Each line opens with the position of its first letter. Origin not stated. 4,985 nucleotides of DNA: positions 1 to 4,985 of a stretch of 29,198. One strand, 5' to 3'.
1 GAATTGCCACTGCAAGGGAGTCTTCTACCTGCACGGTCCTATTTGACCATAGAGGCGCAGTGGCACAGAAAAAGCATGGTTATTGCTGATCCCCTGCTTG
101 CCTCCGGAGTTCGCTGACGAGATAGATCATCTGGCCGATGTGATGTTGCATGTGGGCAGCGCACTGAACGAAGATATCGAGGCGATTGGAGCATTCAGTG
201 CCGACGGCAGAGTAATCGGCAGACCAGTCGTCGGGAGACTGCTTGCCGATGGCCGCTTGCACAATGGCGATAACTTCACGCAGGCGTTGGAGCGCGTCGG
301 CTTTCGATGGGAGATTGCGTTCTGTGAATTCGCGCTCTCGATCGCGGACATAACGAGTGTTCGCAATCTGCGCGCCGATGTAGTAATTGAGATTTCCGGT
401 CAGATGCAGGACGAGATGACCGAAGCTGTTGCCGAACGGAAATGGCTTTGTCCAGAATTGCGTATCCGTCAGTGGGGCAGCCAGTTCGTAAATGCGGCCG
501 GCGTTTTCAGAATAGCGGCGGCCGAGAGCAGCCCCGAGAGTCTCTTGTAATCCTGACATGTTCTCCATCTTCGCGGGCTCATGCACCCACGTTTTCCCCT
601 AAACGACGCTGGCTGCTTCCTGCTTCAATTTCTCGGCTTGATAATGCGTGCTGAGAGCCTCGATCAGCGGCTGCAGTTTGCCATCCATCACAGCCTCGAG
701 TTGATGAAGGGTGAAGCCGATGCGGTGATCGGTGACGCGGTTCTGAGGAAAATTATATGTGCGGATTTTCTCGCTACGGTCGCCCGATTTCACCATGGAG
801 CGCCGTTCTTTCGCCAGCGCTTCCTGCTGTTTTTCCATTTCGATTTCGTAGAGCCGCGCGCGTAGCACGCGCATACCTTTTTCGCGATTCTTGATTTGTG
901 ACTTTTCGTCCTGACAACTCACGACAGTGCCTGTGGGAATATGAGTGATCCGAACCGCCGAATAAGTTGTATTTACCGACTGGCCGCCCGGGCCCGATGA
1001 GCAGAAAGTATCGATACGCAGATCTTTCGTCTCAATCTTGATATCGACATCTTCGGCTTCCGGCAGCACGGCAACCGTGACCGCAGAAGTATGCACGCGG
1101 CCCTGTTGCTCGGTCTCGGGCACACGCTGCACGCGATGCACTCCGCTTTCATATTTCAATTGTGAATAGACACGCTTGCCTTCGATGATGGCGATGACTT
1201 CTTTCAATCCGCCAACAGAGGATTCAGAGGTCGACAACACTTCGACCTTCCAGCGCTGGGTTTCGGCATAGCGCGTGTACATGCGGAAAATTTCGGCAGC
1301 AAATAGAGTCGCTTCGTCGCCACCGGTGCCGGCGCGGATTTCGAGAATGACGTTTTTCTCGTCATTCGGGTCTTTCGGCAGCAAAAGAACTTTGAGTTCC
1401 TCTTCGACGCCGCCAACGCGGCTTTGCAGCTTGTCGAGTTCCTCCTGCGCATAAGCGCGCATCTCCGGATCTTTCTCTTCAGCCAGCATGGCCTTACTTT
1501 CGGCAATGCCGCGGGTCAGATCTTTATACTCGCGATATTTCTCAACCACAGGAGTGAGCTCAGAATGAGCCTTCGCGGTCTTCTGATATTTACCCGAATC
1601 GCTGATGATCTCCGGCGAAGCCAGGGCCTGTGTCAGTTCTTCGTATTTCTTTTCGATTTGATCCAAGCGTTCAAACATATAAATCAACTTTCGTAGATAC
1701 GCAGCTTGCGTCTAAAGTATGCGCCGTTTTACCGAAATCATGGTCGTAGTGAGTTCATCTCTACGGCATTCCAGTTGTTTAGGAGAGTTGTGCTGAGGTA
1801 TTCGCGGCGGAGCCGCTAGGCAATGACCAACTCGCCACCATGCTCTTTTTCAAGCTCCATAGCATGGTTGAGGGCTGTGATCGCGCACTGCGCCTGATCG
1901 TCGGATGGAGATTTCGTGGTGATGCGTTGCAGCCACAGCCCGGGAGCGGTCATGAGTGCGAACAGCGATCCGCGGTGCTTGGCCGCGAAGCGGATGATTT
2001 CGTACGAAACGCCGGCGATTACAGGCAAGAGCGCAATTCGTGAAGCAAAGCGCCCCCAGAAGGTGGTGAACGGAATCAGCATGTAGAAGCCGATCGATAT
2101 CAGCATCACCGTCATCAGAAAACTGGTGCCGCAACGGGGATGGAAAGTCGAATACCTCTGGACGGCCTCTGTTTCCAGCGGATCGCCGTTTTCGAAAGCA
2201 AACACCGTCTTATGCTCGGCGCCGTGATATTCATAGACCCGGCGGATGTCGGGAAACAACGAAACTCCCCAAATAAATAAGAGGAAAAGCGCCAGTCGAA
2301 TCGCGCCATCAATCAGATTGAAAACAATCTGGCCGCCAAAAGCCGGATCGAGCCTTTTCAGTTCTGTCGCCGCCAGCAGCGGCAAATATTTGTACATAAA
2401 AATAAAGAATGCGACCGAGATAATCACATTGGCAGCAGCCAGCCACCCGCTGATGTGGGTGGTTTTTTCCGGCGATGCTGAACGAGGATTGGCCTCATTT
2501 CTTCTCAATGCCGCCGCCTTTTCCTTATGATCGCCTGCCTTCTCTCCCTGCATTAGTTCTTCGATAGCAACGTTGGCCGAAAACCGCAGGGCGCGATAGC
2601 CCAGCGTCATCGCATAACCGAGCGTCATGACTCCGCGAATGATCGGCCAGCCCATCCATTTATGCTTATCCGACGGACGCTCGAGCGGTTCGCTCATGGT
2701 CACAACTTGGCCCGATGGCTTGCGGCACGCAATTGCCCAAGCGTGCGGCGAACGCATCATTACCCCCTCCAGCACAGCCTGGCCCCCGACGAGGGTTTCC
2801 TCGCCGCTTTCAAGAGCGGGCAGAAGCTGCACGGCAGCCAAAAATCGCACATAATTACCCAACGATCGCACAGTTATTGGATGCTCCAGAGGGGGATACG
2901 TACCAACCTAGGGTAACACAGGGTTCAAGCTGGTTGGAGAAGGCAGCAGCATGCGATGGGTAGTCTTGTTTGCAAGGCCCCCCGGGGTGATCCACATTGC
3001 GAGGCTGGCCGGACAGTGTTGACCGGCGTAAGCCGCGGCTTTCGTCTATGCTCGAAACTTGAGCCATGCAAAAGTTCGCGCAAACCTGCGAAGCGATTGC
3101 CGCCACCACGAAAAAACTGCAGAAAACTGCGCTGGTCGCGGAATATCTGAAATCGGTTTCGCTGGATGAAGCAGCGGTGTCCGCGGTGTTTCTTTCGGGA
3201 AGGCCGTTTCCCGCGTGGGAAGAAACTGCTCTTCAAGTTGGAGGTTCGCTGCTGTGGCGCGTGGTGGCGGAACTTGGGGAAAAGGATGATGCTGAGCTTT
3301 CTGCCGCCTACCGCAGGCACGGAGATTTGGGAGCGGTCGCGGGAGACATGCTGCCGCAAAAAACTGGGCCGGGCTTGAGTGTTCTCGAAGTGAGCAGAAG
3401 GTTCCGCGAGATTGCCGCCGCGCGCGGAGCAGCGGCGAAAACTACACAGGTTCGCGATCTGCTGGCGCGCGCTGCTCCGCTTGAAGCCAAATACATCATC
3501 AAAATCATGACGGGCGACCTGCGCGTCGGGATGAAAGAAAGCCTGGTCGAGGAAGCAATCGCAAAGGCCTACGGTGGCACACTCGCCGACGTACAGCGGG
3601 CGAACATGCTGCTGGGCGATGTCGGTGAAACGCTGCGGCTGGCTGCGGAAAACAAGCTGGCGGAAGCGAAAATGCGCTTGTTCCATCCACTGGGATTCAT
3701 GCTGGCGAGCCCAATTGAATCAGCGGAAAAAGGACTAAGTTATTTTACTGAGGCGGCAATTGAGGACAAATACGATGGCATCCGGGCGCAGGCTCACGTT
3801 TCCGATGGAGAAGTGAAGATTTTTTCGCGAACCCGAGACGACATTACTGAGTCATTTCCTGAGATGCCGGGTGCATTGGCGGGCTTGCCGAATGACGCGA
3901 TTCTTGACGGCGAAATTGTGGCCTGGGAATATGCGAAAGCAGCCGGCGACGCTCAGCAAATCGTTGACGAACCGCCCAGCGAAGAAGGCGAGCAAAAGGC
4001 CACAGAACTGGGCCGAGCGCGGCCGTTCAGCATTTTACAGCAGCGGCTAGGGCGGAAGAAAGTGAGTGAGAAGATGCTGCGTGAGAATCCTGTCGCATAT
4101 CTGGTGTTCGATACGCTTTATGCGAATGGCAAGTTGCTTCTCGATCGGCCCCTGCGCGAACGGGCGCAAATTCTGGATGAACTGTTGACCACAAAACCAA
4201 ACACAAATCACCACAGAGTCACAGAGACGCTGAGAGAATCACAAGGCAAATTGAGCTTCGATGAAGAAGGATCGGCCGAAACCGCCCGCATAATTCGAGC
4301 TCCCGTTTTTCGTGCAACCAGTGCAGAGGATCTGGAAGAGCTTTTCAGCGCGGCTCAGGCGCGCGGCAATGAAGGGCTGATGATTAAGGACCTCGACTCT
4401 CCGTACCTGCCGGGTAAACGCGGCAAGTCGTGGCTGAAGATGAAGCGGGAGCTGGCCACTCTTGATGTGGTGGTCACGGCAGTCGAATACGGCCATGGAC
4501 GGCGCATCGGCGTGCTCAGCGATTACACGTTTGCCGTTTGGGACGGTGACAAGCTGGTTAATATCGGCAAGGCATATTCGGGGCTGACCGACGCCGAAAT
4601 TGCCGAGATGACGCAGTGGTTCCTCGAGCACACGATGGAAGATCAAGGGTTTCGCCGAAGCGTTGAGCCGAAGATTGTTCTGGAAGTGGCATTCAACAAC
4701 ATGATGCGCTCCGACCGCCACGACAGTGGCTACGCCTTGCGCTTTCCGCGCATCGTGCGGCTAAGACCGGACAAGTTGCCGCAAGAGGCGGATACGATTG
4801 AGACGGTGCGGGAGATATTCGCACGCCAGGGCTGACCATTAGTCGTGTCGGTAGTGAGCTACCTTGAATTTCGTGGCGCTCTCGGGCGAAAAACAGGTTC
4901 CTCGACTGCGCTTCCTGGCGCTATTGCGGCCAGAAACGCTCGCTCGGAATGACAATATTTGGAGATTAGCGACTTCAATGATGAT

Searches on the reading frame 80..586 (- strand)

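Call 15: search_protein_families(library=pfam, proteins=[window:80-586:-], max_evalue=0.00001)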
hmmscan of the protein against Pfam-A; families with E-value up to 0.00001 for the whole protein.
window:80-586:- (168 aa): 3 families
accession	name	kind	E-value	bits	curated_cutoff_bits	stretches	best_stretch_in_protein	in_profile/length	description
PF12867.12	DinB_2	-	5.3e-12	46.7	24.8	1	27-153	4-128/128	DinB superfamily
PF07609.16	DUF1572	-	5.4e-07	29.9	23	1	38-162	27-151/163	Protein of unknown function (DUF1572)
PF04978.18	MST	-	7.4e-07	30.2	27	1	37-154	18-141/149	Mycothiol-S-transferase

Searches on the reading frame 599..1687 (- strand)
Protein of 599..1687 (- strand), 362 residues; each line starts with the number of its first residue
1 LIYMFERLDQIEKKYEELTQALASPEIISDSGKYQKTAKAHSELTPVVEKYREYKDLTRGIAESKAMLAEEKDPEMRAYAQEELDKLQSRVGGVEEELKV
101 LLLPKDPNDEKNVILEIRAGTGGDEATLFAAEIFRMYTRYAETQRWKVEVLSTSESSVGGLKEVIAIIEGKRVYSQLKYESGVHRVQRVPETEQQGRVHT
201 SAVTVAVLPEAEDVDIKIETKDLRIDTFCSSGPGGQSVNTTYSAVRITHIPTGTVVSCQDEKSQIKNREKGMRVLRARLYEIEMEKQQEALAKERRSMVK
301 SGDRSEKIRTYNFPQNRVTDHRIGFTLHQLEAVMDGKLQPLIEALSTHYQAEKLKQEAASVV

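Call 15: search_protein_families(library=pfam, proteins=[window:599-1687:-], max_evalue=0.00001)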
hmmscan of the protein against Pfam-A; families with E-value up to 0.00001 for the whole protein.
window:599-1687:- (362 aa): 2 families
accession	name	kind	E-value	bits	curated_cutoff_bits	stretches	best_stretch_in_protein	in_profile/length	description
PF03462.23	PCRF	-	2e-78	263.1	24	1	11-205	1-194/194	PCRF domain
PF00472.26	RF-1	-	4.4e-44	149.6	35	1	213-322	2-116/116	RF-1 domain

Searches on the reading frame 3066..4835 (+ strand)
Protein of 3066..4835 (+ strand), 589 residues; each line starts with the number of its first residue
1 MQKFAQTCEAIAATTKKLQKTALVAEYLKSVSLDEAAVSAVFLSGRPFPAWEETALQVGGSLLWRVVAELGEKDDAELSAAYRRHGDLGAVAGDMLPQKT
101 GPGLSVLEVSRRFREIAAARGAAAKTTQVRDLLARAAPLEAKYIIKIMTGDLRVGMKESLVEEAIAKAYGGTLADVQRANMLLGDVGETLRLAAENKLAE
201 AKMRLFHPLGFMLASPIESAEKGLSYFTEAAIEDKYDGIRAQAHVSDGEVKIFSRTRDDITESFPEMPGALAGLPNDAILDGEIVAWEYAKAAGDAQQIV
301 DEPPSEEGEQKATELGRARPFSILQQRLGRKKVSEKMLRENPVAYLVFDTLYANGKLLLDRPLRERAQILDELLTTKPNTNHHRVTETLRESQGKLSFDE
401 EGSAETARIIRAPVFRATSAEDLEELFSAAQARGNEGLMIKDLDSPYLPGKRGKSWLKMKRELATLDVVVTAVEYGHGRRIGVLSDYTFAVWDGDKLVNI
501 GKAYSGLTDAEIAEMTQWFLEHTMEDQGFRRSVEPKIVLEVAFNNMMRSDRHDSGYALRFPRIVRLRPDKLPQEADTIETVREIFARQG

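Call 15: search_protein_families(library=pfam, proteins=[window:3066-4835:+], max_evalue=0.00001)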
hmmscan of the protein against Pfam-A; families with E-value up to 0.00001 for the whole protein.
window:3066-4835:+ (589 aa): 3 families
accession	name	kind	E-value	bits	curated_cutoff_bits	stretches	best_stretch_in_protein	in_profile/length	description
PF01068.26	DNA_ligase_A_M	-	5.5e-43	147.5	26.2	1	212-460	2-204/204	ATP dependent DNA ligase domain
PF04675.19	DNA_ligase_A_N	-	1.8e-32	113.3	24.6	1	3-166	4-174/174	DNA ligase N terminus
PF04679.21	DNA_ligase_A_C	-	1.8e-14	54.3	27.5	1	482-570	3-94/94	ATP dependent DNA ligase C terminal region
